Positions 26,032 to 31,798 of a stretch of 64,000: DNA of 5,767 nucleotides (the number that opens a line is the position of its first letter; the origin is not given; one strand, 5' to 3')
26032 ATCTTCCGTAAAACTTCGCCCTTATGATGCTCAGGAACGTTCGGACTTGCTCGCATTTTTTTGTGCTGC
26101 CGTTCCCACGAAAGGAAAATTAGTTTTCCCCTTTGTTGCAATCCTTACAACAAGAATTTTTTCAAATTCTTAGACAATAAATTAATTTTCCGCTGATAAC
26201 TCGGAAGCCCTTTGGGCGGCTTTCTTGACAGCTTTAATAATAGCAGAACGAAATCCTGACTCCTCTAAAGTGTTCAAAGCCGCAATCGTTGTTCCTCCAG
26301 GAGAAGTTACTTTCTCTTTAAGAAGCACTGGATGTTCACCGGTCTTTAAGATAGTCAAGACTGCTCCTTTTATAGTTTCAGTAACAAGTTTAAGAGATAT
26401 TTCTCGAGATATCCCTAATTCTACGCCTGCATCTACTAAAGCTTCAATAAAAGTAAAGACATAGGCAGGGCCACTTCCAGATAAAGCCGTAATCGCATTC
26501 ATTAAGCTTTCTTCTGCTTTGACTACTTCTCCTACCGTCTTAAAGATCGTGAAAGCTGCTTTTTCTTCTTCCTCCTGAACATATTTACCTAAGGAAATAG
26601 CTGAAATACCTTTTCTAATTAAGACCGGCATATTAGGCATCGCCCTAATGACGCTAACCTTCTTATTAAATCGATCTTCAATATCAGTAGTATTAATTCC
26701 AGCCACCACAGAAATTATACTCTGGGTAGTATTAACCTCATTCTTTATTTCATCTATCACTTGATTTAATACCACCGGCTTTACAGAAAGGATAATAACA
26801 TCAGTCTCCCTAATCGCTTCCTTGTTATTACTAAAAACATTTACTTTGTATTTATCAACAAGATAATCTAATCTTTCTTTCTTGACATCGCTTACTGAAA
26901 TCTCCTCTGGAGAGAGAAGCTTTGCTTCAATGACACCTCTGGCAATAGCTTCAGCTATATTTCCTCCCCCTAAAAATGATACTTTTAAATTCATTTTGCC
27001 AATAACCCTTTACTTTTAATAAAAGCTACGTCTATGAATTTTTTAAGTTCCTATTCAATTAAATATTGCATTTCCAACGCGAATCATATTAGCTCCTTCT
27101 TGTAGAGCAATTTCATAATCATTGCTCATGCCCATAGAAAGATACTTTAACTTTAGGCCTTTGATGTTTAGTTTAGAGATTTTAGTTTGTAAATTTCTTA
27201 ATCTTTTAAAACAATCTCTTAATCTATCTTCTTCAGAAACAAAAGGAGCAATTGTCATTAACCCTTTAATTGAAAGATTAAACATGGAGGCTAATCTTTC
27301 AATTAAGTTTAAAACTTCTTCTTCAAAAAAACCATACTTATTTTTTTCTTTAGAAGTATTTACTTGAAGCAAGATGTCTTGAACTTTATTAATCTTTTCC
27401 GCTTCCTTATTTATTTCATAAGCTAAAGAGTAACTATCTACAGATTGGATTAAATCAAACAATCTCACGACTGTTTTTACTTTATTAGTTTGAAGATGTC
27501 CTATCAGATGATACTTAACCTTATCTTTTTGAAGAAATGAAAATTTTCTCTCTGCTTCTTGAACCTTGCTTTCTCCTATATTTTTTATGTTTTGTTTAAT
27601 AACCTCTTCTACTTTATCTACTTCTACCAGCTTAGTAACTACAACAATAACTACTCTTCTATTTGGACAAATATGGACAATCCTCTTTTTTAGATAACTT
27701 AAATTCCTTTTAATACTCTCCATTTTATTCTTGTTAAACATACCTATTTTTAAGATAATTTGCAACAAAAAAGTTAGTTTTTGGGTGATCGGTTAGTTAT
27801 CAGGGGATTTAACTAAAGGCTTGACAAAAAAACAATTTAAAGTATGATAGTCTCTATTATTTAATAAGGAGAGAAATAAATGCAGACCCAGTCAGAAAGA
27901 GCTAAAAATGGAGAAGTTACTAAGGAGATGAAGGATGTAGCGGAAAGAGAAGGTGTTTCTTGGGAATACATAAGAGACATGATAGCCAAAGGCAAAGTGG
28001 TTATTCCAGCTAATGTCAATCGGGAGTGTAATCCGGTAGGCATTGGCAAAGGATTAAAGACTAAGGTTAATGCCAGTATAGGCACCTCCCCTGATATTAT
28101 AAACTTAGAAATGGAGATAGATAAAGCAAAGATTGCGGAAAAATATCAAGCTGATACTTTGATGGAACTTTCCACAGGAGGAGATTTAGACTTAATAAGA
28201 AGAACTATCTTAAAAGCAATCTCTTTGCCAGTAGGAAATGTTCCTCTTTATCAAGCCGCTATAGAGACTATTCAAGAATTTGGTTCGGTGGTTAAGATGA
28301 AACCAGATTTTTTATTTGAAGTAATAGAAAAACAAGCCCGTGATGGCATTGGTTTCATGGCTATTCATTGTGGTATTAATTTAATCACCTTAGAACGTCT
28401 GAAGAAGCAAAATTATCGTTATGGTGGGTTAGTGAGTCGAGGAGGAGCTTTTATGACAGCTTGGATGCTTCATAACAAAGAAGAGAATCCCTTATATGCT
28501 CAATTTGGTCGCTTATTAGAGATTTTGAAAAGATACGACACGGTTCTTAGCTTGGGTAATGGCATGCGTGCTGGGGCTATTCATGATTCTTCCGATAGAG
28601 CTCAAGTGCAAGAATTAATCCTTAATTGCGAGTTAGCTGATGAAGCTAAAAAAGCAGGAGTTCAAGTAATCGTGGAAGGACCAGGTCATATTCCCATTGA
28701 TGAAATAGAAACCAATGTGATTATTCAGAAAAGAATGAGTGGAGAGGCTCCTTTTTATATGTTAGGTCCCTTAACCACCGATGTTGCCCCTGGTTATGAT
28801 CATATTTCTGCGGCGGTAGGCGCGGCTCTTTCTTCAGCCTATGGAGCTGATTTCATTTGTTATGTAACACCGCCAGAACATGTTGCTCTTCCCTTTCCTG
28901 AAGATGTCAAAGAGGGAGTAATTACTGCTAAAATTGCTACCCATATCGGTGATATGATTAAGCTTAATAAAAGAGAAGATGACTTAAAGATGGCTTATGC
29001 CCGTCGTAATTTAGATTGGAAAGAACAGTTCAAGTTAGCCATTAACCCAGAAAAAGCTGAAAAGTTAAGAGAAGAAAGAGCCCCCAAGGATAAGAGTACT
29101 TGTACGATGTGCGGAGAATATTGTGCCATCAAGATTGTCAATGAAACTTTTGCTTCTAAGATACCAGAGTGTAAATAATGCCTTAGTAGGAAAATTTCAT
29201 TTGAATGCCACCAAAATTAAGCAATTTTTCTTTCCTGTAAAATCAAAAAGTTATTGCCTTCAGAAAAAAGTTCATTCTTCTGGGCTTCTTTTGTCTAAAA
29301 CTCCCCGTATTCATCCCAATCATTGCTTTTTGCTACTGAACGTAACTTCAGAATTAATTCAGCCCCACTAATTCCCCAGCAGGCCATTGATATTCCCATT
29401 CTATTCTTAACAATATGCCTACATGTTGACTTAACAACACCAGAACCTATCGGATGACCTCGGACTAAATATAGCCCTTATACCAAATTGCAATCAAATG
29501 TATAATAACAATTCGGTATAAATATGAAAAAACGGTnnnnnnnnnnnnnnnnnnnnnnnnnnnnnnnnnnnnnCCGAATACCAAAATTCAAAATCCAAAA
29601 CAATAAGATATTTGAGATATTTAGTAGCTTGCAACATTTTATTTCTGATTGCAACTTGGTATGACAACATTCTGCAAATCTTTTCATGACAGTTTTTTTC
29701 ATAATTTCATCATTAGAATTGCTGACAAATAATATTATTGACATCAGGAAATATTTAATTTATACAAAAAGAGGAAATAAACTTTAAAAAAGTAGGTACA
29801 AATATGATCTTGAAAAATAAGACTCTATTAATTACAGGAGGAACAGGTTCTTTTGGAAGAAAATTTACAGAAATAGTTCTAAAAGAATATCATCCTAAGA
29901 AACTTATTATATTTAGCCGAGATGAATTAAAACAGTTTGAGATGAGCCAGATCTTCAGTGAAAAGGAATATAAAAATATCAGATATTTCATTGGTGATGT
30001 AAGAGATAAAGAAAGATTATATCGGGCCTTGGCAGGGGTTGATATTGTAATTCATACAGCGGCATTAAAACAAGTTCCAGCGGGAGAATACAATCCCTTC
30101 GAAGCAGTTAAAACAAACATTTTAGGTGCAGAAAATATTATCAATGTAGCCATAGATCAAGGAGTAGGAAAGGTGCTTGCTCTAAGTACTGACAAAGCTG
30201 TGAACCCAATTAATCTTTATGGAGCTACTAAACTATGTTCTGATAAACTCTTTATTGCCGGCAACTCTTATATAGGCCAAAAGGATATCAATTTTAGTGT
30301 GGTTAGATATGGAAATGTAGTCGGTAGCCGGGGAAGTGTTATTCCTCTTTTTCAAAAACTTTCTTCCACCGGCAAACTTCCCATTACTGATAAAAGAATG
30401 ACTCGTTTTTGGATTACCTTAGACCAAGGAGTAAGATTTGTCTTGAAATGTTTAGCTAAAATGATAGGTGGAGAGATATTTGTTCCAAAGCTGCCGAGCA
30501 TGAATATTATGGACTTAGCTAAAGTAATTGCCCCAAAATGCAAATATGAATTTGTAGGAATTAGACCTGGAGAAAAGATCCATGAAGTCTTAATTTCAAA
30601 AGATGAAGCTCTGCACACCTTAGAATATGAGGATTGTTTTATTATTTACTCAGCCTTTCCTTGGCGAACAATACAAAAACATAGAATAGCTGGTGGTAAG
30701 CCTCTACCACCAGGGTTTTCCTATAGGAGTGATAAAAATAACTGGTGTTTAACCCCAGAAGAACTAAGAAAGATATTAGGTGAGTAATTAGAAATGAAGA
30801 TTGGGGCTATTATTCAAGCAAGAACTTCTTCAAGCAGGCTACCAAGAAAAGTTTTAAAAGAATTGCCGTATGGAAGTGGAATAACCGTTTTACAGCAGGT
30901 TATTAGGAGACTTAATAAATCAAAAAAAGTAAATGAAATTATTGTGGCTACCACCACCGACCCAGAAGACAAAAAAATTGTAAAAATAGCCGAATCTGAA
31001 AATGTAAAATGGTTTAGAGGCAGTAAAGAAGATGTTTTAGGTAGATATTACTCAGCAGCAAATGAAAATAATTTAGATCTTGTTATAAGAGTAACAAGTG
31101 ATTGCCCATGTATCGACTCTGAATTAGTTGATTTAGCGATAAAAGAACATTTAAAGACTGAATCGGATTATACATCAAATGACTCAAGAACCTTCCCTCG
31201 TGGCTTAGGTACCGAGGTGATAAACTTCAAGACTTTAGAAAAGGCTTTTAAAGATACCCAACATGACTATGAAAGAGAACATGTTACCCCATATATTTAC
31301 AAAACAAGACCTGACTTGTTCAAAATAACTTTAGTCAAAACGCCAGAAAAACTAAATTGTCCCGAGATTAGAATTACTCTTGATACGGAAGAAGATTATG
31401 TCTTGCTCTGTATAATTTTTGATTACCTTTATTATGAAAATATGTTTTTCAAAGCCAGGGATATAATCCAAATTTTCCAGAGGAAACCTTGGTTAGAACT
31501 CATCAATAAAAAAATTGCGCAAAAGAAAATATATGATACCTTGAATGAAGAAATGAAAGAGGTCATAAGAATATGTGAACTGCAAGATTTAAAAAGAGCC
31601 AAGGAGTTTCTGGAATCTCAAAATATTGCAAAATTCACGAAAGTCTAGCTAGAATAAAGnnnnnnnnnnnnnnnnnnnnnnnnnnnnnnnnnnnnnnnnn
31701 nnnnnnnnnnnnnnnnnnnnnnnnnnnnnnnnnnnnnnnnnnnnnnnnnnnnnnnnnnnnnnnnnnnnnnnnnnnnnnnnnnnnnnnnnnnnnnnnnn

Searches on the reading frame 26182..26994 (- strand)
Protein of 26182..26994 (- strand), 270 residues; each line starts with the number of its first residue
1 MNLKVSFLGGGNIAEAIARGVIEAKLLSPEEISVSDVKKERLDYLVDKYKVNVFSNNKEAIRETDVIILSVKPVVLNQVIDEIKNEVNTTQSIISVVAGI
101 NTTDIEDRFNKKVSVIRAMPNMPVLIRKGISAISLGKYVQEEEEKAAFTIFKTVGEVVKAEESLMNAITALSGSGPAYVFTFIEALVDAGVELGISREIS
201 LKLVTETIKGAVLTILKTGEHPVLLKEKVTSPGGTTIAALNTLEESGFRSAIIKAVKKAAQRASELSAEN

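Call 43: search_protein_families(library=pfam, proteins=[window:26182-26994:-], max_evalue=0.01)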
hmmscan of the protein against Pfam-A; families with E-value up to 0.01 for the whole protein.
window:26182-26994:- (270 aa): 4 families
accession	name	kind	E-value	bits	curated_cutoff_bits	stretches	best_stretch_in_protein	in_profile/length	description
PF14748.11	P5CR_dimer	-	1e-40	138.7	25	1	162-266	1-105/105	Pyrroline-5-carboxylate reductase dimerisation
PF03807.23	F420_oxidored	-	1.2e-19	71.1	21.6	1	4-99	1-94/94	NADP oxidoreductase coenzyme F420-dependent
PF01210.29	NAD_Gly3P_dh_N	-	0.00098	19.6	23.1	1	5-103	2-109/158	NAD-dependent glycerol-3-phosphate dehydrogenase N-terminus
PF03446.21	NAD_binding_2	-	0.0031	18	21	1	5-96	2-92/161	NAD binding domain of 6-phosphogluconate dehydrogenase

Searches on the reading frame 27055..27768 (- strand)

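Call 43: search_protein_families(library=pfam, proteins=[window:27055-27768:-], max_evalue=0.01)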
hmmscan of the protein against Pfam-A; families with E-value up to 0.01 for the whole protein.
window:27055-27768:- (237 aa): 2 families
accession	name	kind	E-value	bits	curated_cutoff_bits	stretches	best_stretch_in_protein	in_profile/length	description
PF01168.26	Ala_racemase_N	-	3.8e-22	79.5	24.1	1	17-236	4-216/220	Alanine racemase, N-terminal domain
PF18160.6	SLATT_5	-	0.006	16.4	29.5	0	144-227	56-139/192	SMODS and SLOG-associating 2TM effector domain family 5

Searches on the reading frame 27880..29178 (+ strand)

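Call 43: search_protein_families(library=pfam, proteins=[window:27880-29178:+], max_evalue=0.01)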
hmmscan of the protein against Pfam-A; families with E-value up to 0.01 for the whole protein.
window:27880-29178:+ (432 aa): 1 family
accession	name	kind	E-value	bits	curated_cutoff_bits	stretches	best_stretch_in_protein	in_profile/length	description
PF01964.24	ThiC_Rad_SAM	-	4.1e-186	619.2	25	1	3-422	1-420/420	Radical SAM ThiC family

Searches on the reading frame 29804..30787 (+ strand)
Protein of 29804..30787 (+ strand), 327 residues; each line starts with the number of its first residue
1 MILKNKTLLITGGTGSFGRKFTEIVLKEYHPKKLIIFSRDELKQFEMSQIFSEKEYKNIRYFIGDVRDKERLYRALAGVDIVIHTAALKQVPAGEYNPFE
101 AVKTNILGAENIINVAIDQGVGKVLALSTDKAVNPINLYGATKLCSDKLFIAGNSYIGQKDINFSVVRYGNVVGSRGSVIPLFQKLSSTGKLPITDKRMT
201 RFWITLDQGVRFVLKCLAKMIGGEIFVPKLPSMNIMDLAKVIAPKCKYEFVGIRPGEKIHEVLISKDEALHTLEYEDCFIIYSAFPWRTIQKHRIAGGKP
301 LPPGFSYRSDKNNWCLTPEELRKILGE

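Call 43: search_protein_families(library=pfam, proteins=[window:29804-30787:+], max_evalue=0.01)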
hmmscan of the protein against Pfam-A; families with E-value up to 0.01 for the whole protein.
window:29804-30787:+ (327 aa): 10 families
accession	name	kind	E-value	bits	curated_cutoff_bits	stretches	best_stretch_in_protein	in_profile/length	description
PF02719.21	Polysacc_synt_2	-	3e-99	332.3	20.2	1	8-281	1-291/293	Polysaccharide biosynthesis protein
PF01370.27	Epimerase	-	3e-19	69.8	20.9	1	9-220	2-231/240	NAD dependent epimerase/dehydratase family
PF01073.25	3Beta_HSD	-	1.3e-14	54.4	22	1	9-135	1-122/280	3-beta hydroxysteroid dehydrogenase/isomerase family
PF16363.11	GDP_Man_Dehyd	-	3.3e-13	50.3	27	1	9-130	1-130/332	GDP-mannose 4,6 dehydratase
PF04321.23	RmlD_sub_bind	-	7.1e-08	32.3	27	1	7-178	2-157/287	RmlD substrate binding domain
PF13460.12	NAD_binding_10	-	7.2e-08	33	27.2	1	12-134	1-103/184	NAD(P)H-binding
PF05368.20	NmrA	-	6e-07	29.8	27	1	5-124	2-102/298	NmrA-like family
PF07993.18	NAD_binding_4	-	1e-06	28.6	20.1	1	10-134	1-141/258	Male sterility protein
PF08659.16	KR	-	2.1e-05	24.9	22.6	1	7-80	2-76/180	KR domain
PF00106.31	adh_short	-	0.0022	17.9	26.6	1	6-172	1-182/195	short chain dehydrogenase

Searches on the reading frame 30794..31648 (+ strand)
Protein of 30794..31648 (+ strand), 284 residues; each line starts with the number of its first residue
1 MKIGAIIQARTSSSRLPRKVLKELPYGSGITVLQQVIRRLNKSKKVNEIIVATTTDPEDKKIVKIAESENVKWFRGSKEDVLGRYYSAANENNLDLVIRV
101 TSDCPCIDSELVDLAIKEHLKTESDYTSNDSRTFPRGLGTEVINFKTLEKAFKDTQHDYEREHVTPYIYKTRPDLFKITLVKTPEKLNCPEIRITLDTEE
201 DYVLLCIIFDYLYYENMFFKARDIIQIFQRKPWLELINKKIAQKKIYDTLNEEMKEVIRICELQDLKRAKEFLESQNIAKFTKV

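Call 43: search_protein_families(library=pfam, proteins=[window:30794-31648:+], max_evalue=0.01)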
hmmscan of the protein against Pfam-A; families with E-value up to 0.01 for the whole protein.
window:30794-31648:+ (284 aa): 2 families
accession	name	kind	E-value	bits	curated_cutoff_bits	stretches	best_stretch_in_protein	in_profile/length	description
PF02348.25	CTP_transf_3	-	5.2e-28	98.8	22.6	1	5-174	2-168/217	Cytidylyltransferase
PF12804.13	NTP_transf_3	-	0.00072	20.2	27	1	24-125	19-117/160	MobA-like NTP transferase domain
